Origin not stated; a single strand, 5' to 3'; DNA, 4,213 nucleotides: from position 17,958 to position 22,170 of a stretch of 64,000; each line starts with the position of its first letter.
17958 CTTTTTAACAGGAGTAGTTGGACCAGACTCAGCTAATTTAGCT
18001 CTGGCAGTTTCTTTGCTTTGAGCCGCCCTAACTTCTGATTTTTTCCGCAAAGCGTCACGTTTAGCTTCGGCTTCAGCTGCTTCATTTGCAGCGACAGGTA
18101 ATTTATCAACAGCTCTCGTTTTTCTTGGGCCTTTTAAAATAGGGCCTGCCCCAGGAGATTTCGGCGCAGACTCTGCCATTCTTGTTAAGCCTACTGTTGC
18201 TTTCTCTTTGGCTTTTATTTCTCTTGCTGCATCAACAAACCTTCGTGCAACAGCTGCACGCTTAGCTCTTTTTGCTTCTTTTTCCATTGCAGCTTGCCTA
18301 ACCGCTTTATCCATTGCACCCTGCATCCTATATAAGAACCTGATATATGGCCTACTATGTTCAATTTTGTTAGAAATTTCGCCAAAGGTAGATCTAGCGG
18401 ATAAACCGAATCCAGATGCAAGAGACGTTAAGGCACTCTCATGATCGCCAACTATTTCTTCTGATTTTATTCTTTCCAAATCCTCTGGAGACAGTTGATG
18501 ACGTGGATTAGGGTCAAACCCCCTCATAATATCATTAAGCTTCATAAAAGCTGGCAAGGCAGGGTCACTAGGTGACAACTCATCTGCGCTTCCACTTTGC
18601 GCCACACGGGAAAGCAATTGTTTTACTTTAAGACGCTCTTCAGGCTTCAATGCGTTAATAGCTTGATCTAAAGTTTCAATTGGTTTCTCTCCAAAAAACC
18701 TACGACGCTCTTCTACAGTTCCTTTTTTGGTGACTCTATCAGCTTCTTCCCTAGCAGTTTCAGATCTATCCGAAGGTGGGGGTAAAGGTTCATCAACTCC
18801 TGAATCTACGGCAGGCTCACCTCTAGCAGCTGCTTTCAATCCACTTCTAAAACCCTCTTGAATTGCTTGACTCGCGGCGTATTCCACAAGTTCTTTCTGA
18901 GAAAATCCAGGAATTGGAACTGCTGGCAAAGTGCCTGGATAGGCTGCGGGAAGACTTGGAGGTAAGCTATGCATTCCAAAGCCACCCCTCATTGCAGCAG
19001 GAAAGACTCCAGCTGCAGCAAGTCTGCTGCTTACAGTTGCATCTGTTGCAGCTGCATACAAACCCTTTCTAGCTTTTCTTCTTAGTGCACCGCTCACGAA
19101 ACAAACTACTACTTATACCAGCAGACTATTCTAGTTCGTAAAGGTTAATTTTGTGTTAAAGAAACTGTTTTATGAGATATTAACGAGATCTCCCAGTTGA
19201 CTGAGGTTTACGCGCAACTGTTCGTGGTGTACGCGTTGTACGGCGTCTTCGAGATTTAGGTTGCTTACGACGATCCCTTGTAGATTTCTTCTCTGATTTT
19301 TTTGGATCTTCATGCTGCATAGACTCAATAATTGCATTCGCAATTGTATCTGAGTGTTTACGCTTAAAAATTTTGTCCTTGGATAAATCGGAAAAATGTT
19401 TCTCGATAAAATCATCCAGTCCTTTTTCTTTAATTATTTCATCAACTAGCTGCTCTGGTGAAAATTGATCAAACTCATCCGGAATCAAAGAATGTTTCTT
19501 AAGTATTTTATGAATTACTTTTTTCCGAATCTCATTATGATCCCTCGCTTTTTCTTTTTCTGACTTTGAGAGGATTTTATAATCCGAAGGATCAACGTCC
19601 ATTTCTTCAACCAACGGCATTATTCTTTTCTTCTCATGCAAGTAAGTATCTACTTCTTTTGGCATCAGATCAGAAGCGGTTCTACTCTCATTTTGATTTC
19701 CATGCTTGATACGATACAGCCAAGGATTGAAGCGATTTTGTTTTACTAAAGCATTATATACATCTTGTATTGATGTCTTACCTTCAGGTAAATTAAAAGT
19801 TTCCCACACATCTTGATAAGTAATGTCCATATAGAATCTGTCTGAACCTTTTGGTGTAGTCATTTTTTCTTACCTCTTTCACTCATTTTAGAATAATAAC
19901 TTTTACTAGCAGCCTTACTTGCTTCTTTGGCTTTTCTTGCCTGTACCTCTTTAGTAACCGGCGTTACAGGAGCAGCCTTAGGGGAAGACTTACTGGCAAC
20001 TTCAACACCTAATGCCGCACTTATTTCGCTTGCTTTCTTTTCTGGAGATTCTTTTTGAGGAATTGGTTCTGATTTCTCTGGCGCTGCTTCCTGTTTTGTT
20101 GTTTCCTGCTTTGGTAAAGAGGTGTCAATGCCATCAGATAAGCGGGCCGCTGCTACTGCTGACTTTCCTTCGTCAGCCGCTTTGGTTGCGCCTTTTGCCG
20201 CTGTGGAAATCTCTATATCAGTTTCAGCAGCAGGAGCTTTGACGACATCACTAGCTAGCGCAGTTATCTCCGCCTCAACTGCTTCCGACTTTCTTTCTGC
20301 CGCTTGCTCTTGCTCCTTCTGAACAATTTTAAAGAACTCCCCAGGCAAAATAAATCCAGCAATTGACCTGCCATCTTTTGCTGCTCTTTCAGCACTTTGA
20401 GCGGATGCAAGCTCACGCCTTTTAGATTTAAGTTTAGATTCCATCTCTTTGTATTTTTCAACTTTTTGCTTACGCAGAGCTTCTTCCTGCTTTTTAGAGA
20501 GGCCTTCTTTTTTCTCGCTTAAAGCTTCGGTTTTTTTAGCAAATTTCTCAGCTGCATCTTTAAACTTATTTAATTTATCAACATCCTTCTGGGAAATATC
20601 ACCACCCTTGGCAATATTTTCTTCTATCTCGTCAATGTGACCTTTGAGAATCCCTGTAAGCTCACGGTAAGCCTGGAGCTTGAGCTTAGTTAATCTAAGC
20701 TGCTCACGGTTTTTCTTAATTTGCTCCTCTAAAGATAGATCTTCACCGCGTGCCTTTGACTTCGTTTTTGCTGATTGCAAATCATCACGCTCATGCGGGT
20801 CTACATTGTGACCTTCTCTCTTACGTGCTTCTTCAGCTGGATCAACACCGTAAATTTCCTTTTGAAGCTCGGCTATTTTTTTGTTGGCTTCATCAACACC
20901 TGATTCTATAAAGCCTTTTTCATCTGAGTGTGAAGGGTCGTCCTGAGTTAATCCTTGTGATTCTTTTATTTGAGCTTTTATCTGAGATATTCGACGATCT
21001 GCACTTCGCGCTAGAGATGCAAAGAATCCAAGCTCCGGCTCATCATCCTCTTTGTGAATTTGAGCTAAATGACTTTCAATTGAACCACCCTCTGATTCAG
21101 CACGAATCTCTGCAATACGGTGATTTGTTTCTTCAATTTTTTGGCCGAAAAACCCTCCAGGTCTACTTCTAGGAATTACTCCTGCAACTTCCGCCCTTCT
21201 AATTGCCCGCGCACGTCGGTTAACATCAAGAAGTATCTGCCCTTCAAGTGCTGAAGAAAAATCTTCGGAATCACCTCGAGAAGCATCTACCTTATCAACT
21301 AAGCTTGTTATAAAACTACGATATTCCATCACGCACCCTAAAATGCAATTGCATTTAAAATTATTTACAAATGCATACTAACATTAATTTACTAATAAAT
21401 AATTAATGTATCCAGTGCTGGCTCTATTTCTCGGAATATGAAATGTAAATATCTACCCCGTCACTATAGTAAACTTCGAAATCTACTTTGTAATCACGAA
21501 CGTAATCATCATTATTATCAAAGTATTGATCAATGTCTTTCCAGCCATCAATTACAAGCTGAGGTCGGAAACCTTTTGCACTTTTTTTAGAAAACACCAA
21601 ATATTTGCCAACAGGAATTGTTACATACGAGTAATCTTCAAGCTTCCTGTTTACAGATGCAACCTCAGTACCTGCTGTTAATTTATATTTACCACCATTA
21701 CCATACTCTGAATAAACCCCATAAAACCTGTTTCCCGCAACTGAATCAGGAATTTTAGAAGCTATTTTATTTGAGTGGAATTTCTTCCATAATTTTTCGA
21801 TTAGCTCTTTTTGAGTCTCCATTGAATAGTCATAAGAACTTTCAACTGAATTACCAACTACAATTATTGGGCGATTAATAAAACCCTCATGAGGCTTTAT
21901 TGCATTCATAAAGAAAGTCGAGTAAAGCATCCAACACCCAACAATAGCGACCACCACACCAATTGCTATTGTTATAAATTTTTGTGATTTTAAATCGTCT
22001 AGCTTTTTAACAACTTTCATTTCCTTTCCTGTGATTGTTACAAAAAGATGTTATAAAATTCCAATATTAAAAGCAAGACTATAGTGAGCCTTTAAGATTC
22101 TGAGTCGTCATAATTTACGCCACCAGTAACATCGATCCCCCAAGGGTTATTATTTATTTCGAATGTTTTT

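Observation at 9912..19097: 3061-aa low-complexity giant gene forming a GC-rich island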

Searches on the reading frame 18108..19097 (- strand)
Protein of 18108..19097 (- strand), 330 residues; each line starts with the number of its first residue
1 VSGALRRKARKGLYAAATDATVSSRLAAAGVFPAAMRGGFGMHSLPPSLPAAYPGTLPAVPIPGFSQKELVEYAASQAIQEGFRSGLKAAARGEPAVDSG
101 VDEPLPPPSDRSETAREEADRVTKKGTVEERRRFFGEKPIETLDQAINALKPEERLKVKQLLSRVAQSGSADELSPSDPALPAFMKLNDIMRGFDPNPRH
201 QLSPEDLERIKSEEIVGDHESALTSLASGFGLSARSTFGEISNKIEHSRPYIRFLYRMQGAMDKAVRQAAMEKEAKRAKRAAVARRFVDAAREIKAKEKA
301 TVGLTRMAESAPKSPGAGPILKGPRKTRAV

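Call 19: search_protein_families(library=pfam, proteins=[window:18273-19097:-], max_evalue=5)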
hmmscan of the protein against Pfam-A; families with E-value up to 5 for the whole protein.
seq(275 aa): 1 family
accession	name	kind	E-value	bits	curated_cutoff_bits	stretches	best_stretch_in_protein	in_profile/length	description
PF09734.15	Tau95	-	0.11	13.6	23.7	1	97-166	49-110/144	RNA polymerase III transcription factor (TF)IIIC subunit HTH domain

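Call 53: find_homologous_proteins(query=window:18108-19097:-, max_evalue=0.1)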
Query window:18108-19097:-: 8000 candidates shared short words with the query, none scored E <= 0.1.

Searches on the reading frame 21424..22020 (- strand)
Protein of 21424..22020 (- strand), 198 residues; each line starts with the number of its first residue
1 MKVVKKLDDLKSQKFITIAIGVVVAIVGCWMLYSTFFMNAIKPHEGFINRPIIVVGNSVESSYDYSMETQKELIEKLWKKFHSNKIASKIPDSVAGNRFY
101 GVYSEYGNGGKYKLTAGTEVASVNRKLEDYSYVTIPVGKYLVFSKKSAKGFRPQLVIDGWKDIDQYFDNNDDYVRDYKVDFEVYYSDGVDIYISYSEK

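Call 5: search_protein_families(library=pfam, proteins=[window:21424-22020:-], max_evalue=0.01)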
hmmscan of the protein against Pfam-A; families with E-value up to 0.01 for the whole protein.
window:21424-22020:- (198 aa): 2 families
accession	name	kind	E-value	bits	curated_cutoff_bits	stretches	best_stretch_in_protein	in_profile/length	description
PF14526.11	Cass2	-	9.1e-18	65.3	27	1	52-193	8-148/150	Integron-associated effector binding protein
PF06445.20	GyrI-like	-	1.9e-10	41.6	26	1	65-188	20-138/155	GyrI-like small molecule binding domain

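Call 76: search_protein_families(library=ncbifam, proteins=[window:21424-22020:-], max_evalue=0.01)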
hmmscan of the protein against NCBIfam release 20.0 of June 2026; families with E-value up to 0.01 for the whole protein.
window:21424-22020:- (198 aa): 1 family
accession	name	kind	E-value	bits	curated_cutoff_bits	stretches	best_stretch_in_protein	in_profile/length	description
NF010322.0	PRK13759.1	equivalog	0.0011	17.6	481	1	122-179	87-145/486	arylsulfatase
